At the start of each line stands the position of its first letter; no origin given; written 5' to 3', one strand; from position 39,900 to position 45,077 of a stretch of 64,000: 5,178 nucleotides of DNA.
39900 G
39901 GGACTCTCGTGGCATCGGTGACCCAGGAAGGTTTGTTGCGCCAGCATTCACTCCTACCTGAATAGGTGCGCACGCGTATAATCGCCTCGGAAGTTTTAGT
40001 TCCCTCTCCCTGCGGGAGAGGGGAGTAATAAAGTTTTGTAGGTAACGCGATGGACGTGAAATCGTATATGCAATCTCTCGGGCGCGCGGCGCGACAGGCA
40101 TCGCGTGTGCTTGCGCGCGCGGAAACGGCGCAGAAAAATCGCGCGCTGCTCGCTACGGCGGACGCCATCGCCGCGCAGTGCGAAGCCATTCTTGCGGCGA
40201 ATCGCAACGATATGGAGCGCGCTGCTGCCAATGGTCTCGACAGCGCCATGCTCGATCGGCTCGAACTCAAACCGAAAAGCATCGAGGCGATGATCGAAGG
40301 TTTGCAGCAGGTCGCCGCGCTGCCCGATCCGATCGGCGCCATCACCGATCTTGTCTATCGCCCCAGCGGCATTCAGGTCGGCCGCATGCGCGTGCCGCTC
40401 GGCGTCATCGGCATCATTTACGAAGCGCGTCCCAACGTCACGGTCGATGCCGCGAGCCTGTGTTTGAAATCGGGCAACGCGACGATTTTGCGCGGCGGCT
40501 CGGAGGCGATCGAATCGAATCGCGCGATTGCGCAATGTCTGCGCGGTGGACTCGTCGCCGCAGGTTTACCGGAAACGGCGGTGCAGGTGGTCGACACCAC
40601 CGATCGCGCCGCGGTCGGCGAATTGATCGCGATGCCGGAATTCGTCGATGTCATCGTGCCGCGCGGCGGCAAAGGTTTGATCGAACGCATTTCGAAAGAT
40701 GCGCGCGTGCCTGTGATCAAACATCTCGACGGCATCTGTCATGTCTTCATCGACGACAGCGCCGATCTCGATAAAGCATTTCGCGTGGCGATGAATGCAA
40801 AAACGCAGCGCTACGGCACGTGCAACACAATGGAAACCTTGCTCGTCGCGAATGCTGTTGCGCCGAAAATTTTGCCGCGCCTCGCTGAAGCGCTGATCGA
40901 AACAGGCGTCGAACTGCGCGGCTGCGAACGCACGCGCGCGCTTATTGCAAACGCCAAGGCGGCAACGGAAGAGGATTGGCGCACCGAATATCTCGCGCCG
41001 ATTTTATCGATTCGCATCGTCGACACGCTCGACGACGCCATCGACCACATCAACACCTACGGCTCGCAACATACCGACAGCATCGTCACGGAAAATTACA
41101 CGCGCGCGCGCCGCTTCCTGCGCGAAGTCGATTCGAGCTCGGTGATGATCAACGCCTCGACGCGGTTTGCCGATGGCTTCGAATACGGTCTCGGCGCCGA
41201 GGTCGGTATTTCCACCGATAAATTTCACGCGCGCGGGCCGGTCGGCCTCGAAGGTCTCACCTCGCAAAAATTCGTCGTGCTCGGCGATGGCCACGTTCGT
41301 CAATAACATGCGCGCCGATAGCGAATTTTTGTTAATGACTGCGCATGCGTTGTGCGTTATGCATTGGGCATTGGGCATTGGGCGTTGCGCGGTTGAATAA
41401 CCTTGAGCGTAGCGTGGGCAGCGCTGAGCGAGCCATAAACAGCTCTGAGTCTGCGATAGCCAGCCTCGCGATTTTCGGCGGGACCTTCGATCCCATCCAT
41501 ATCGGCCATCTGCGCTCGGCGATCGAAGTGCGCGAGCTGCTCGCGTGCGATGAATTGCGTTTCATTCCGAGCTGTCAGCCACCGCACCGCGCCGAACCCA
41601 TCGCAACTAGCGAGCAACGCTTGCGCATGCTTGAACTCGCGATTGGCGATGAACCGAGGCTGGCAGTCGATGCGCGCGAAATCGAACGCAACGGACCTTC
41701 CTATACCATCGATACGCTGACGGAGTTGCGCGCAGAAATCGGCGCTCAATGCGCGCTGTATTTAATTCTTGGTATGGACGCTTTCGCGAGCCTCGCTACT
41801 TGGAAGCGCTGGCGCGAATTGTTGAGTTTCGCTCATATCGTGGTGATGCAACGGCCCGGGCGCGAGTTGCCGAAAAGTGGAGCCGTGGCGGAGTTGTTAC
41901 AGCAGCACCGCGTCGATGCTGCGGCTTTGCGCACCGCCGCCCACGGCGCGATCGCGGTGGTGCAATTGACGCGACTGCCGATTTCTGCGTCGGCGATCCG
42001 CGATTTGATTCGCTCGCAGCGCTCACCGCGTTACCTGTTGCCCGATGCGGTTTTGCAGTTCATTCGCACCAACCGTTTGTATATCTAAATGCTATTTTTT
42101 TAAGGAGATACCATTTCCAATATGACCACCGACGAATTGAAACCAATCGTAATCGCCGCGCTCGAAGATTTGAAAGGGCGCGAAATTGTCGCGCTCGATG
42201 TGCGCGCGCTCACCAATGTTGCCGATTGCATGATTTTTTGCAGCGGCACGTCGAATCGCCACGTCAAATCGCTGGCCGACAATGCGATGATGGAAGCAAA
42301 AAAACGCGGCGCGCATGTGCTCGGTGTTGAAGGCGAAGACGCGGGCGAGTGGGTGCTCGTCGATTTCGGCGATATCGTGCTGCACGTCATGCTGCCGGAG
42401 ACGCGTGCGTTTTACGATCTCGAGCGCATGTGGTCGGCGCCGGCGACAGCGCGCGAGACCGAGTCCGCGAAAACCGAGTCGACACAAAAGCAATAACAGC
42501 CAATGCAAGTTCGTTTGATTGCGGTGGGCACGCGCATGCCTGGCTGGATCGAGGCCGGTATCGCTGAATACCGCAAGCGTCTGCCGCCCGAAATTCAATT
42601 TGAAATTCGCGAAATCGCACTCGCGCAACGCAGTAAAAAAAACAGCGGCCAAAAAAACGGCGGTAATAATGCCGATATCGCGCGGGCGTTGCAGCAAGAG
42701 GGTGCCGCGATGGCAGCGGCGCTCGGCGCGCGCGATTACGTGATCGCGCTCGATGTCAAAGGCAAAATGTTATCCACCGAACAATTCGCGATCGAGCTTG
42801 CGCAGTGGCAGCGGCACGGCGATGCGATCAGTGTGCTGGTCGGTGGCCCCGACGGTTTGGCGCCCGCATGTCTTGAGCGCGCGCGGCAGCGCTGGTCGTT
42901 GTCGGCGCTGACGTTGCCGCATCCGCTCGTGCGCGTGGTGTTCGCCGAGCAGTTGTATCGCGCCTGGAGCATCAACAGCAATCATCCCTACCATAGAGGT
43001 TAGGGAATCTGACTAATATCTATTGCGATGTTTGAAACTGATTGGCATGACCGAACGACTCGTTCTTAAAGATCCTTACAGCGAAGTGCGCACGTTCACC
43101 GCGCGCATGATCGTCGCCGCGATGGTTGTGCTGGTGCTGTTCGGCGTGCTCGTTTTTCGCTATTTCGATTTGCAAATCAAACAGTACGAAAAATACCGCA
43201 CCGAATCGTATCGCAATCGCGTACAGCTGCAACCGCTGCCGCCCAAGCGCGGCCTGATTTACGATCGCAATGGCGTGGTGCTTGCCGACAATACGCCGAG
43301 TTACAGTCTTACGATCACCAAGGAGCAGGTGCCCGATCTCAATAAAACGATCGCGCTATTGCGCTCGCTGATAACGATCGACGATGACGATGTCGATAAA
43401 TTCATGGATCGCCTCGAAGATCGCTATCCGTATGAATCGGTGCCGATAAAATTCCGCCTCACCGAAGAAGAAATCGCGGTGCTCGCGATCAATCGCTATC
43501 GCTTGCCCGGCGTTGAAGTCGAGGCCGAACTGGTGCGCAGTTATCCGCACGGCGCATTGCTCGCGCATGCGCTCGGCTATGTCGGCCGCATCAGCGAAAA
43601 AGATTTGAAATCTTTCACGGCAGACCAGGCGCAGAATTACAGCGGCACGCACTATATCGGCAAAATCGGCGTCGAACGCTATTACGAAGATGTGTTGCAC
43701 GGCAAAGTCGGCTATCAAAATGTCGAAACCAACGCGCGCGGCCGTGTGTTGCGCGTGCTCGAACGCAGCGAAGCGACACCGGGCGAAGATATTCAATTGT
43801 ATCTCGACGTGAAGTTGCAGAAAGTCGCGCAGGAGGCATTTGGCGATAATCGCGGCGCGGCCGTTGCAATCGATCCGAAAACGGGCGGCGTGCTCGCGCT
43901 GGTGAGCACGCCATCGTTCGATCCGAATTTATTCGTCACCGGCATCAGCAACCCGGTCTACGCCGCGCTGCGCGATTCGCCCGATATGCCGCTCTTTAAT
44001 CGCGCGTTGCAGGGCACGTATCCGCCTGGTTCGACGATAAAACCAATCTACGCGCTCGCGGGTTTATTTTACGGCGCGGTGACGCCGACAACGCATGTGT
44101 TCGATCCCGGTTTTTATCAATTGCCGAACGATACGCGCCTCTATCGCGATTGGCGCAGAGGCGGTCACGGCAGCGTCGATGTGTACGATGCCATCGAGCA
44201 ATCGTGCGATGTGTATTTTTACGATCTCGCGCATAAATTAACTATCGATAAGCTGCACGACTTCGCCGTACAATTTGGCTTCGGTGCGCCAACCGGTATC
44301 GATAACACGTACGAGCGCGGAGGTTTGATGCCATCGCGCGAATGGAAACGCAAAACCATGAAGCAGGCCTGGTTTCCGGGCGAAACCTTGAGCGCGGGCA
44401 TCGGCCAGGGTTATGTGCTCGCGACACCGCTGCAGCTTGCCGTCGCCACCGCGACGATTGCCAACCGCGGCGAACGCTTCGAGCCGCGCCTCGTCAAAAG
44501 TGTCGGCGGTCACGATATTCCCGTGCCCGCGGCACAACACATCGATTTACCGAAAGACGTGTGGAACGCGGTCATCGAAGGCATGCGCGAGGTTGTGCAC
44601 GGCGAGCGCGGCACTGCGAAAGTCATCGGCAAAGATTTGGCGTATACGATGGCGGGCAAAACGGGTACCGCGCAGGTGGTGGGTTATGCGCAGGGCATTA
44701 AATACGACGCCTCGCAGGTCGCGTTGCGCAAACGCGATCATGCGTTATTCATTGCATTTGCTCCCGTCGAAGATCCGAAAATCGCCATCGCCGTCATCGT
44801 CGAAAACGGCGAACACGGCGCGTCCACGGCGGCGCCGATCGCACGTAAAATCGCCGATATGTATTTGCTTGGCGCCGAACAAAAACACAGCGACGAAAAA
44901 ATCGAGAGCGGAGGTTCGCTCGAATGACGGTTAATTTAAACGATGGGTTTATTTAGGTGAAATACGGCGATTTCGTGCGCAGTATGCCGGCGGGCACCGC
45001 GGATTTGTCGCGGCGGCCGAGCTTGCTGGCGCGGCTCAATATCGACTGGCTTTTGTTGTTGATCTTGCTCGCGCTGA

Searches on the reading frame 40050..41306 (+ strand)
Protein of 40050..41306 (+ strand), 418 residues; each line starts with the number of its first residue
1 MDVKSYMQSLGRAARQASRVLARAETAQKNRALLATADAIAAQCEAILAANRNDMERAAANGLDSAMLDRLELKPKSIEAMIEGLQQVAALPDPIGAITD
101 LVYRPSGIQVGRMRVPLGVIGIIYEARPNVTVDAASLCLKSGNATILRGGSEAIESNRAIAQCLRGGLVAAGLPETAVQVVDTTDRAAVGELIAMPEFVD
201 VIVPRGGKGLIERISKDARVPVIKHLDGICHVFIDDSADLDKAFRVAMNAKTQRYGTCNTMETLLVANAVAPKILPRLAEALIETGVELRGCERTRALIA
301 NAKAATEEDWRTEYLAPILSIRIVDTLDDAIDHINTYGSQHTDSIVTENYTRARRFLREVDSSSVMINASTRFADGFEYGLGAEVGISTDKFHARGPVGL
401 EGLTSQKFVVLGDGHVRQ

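Call 26: search_protein_families(library=ncbifam, proteins=[window:40050-41306:+], max_evalue=1e-8)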
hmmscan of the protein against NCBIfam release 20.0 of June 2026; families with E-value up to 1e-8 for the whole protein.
window:40050-41306:+ (418 aa): 11 families
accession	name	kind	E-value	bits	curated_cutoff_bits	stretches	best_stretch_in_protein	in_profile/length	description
NF001221.0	PRK00197.1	equivalog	6.2e-191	634.6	289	1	2-418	2-418/418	glutamate-5-semialdehyde dehydrogenase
TIGR00407.1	proA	equivalog_domain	2e-153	511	317.45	1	14-407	1-398/398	glutamate-5-semialdehyde dehydrogenase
TIGR01092.1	P5CS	equivalog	2.8e-106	356.4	796.75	1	9-416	290-694/715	delta l-pyrroline-5-carboxylate synthetase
NF010378.0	PRK13805.1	equivalog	2.1e-15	55.7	951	1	115-279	109-274/872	bifunctional acetaldehyde-CoA/alcohol dehydrogenase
TIGR02518.1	EutH_ACDH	equivalog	2e-13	50.1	620.1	1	110-268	98-256/488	acetaldehyde dehydrogenase (acetylating)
NF040648.1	lactal_redase_Meth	equivalog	6.3e-13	48.5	650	0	271-375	322-430/463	lactaldehyde dehydrogenase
NF052305.1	DioxValDhHalo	equivalog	1.7e-11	43.7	750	0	312-409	383-479/483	2,5-dioxovalerate dehydrogenase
NF047625.1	AcylSulfactDhSauS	equivalog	2e-10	40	600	0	111-280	97-266/464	acylating sulfoacetaldehyde dehydrogenase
NF050084.1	pip_6_carb_DH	equivalog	6.4e-10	38.5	730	0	115-282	116-287/475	L-piperidine-6-carboxylate dehydrogenase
TIGR01722.1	MMSDH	subfamily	6.2e-09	35.1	448.5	0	298-372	364-437/477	CoA-acylating methylmalonate-semialdehyde dehydrogenase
NF042993.1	AlphKGSA_gudD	equivalog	9.6e-09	34.5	770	0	113-279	137-304/481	alpha-ketoglutaric semialdehyde dehydrogenase GucD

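Call 65: find_homologous_proteins(query=window:40050-41306:+, max_evalue=1e-50)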
Query window:40050-41306:+ (418 aa): 8000 proteins with E <= 1e-50 among 8000 candidates; the best 120 are listed.
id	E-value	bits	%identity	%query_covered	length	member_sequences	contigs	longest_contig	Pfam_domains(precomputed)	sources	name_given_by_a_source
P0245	1.3e-266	902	100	100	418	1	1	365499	PF00171.28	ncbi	-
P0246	6.3e-251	850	93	100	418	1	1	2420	PF00171.28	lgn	-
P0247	6.0e-250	847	93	100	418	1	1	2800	PF00171.28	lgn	-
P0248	2.3e-247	838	93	100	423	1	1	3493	PF00171.28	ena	-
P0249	2.6e-246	835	93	100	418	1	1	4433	PF00171.28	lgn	-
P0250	1.2e-244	829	91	100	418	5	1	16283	PF00171.28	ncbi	-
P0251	2.1e-243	825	91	100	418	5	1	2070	PF00171.28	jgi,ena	-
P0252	2.0e-241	819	90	100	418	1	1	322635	PF00171.28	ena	-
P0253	4.7e-240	814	90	100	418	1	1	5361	PF00171.28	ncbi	-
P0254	9.3e-239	810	90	100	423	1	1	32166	PF00171.28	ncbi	ncbi:MAG TPA: glutamate-5-semialdehyde dehydrogenase [Spongiibacteraceae bacterium]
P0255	1.6e-238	809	90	100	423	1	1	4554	PF00171.28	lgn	-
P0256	4.9e-237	804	89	100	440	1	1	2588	PF00171.28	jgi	jgi:glutamate-5-semialdehyde dehydrogenase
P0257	3.3e-232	789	86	100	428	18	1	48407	PF00171.28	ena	-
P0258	5.4e-229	778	85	100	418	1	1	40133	PF00171.28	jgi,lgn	jgi:glutamate-5-semialdehyde dehydrogenase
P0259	5.8e-229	778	85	100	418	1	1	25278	PF00171.28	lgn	-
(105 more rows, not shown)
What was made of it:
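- ProA is 90% identical to proteins from Spongiibacteraceae MAGs (call 65).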

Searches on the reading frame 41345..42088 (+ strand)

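Call 26: search_protein_families(library=ncbifam, proteins=[window:41345-42088:+], max_evalue=1e-8)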
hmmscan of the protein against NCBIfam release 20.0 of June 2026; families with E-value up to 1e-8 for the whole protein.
window:41345-42088:+ (247 aa): 11 families
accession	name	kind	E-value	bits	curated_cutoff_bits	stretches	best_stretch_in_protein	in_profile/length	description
NF000839.0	PRK00071.1-1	equivalog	1.7e-76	257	187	1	40-246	7-215/219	nicotinate-nucleotide adenylyltransferase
TIGR00482.1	TIGR00482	equivalog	7e-55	186.1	112.45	1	43-246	1-194/194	nicotinate (nicotinamide) nucleotide adenylyltransferase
NF000840.1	PRK00071.1-3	equivalog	1.1e-52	178.4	150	1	39-246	6-198/201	nicotinate-nucleotide adenylyltransferase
NF005410.0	PRK06973.1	equivalog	2.6e-43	148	214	1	34-246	17-241/243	nicotinate-nucleotide adenylyltransferase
NF000841.0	PRK00071.1-4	equivalog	2.7e-43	148.1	197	1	40-176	8-144/194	nicotinate-nucleotide adenylyltransferase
NF005519.0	PRK07152.1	equivalog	7.3e-32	110.7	315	1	41-247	3-185/361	nicotinate-nucleotide adenylyltransferase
NF000843.0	PRK00071.2-2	equivalog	1.2e-23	83.8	240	1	37-224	10-199/212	nicotinate-nucleotide adenylyltransferase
NF000845.0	PRK00071.2-4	equivalog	8.9e-19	67.7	210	1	41-218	10-189/197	nicotinate-nucleotide adenylyltransferase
NF000846.0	PRK00071.2-5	equivalog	6.9e-14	51.8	329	1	29-219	10-201/210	nicotinate-nucleotide adenylyltransferase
NF000842.0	PRK00071.2-1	equivalog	2e-10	40.6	167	1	40-246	3-184/191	nicotinate-nucleotide adenylyltransferase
TIGR00125.1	cyt_tran_rel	domain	1.8e-09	37.6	27.7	1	42-103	2-63/65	adenylyltransferase/cytidyltransferase family protein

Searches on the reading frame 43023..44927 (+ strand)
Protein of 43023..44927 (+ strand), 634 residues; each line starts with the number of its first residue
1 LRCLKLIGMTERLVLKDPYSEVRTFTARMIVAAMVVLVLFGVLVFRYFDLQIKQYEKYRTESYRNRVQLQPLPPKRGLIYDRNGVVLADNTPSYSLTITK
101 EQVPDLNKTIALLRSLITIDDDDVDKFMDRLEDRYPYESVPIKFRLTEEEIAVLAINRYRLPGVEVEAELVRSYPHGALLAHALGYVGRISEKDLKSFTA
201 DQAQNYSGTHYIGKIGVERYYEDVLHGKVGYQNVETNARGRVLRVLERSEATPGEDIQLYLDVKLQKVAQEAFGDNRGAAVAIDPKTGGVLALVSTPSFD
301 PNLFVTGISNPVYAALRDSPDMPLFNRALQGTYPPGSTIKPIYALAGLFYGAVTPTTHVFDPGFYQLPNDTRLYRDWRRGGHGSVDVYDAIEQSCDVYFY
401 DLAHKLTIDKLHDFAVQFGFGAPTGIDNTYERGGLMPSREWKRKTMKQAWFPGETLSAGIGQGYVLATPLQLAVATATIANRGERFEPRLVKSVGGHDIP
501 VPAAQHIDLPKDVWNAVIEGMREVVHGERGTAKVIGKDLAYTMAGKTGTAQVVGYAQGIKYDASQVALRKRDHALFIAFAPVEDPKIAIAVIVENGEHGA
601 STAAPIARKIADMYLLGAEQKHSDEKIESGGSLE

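Call 26: search_protein_families(library=ncbifam, proteins=[window:43023-44927:+], max_evalue=1e-8)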
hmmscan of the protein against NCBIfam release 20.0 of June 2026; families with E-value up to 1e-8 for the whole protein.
window:43023-44927:+ (634 aa): 18 families
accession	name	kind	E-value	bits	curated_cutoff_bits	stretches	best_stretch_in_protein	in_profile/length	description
TIGR03423.1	pbp2_mrdA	equivalog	1.6e-237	789.8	455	1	28-615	2-591/593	penicillin-binding protein 2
NF008061.0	PRK10795.1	equivalog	5.5e-185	616.6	962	1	13-622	6-620/634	peptidoglycan DD-transpeptidase MrdA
TIGR02214.1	spoVD_pbp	equivalog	1.8e-57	195.1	688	1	29-611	2-551/636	stage V sporulation protein D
NF051842.1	PBP4_5_Efaec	equivalog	6e-57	193.4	700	1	64-552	153-615/668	penicillin-binding protein PBP4(5)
NF000237.1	MECA_PBP2A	equivalog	1e-43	149.6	750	1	66-553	141-604/668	PBP2a family beta-lactam-resistant peptidoglycan transpeptidase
NF000406.1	MECB_PBP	exception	9.3e-40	136.6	1450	1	63-552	137-608/674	PBP2a family beta-lactam-resistant peptidoglycan transpeptidase MecB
NF000409.1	MECA_pure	exception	2.4e-38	132.1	1490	1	68-553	143-604/668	PBP2a family beta-lactam-resistant peptidoglycan transpeptidase MecA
NF053573.1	PBP2_PenA_Neis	exception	2.6e-38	131.9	1105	1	25-611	24-557/572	peptidoglycan D,D-transpeptidase PBP2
NF000407.1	MECC_PBP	exception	1.7e-37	129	1500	1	66-553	138-601/665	PBP2a family beta-lactam-resistant peptidoglycan transpeptidase MecC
NF038278.1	strep_PBP2B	exception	1.6e-35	122.7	975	1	145-614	195-674/678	penicillin-binding protein PBP2B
NF000410.1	MECA1_pure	exception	2.4e-34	118.5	1480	1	66-552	140-611/666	PBP2a family beta-lactam-resistant peptidoglycan transpeptidase MecA1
NF000408.1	MECA2_pure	exception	4.6e-34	117.6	1525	1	67-553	142-604/668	PBP2a family beta-lactam-resistant peptidoglycan transpeptidase MecA2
NF033378.1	MECD_PBP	exception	3.7e-32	111.5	1450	1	65-553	142-612/678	PBP2a family beta-lactam-resistant peptidoglycan transpeptidase MecD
NF011685.0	PRK15105.1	subfamily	9.7e-32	110.3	737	1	33-600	29-539/588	peptidoglycan glycosyltransferase FtsI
NF038271.1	strep_PBP2X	exception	1.8e-20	72.7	1050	1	69-494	66-483/750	penicillin-binding protein PBP2X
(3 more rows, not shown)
